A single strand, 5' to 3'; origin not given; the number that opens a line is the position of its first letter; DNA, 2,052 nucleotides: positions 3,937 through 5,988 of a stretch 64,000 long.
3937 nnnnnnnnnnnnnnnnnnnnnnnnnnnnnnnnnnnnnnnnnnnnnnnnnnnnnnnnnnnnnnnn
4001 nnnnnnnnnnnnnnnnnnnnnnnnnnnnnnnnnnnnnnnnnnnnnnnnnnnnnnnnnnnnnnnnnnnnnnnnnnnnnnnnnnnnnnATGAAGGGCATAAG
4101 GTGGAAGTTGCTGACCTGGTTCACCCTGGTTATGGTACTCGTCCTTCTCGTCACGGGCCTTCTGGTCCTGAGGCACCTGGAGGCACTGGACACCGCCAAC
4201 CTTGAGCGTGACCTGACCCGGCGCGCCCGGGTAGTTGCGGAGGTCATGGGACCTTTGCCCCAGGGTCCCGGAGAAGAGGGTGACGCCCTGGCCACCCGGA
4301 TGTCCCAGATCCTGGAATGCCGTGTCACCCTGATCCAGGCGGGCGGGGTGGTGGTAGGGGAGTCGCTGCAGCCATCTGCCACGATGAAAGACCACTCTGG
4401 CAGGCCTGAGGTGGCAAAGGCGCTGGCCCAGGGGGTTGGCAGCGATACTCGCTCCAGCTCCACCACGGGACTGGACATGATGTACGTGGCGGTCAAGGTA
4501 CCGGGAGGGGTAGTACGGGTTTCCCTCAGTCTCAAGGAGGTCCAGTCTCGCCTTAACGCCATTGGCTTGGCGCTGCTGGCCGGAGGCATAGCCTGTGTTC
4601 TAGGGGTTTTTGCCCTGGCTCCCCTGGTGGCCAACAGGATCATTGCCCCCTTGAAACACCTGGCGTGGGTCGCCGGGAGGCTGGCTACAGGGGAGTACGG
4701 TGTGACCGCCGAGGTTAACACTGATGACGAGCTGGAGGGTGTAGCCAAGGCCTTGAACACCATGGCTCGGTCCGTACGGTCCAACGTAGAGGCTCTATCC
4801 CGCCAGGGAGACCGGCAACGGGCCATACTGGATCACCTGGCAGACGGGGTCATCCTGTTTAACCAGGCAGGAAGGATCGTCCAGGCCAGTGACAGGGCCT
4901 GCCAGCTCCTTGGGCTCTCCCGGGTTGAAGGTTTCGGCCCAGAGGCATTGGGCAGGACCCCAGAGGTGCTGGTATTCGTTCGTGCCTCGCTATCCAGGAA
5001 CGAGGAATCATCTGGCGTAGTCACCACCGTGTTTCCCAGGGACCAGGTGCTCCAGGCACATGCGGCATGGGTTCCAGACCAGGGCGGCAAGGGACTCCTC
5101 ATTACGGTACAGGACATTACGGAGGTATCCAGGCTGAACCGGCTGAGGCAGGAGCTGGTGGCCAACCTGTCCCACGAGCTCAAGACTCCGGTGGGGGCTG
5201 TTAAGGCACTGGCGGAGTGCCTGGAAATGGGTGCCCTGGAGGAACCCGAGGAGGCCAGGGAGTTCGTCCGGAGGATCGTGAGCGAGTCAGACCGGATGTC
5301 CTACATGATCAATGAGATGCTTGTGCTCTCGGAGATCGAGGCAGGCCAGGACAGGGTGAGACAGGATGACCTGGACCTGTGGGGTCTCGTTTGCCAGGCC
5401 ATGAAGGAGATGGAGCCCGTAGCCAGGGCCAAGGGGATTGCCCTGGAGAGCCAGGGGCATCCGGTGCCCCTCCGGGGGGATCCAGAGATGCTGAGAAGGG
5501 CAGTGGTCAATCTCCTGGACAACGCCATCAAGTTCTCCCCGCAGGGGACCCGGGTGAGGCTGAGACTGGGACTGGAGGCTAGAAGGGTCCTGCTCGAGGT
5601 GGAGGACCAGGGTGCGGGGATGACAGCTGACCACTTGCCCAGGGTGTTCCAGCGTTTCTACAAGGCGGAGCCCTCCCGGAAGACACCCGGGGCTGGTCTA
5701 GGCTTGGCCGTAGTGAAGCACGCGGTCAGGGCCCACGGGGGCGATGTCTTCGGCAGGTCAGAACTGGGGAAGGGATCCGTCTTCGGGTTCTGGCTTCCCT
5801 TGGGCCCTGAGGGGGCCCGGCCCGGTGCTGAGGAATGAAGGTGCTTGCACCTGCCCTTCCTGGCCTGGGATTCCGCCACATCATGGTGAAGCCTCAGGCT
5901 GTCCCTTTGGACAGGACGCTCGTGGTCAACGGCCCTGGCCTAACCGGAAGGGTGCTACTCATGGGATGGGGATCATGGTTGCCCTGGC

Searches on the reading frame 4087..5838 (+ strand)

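Call 69: search_protein_families(library=pfam, proteins=[window:4087-5838:+], max_evalue=0.00001)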
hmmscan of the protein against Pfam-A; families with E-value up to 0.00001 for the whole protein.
window:4087-5838:+ (583 aa): 5 families
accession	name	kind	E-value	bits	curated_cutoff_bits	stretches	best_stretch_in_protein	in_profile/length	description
PF02518.31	HATPase_c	-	9.3e-28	97.3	26.4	1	464-573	1-110/111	Histidine kinase-, DNA gyrase B-, and HSP90-like ATPase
PF00512.31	HisKA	-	9.9e-18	64.4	26.9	1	354-420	2-66/66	His Kinase A (phospho-acceptor) domain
PF00672.30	HAMP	-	3.5e-10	40.5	25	1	180-231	1-52/53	HAMP domain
PF00989.32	PAS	-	1.1e-07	32.3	22.6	1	245-344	4-113/113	PAS fold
PF13188.13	PAS_8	-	3.4e-07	30.4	21.8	1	243-282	2-40/65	PAS domain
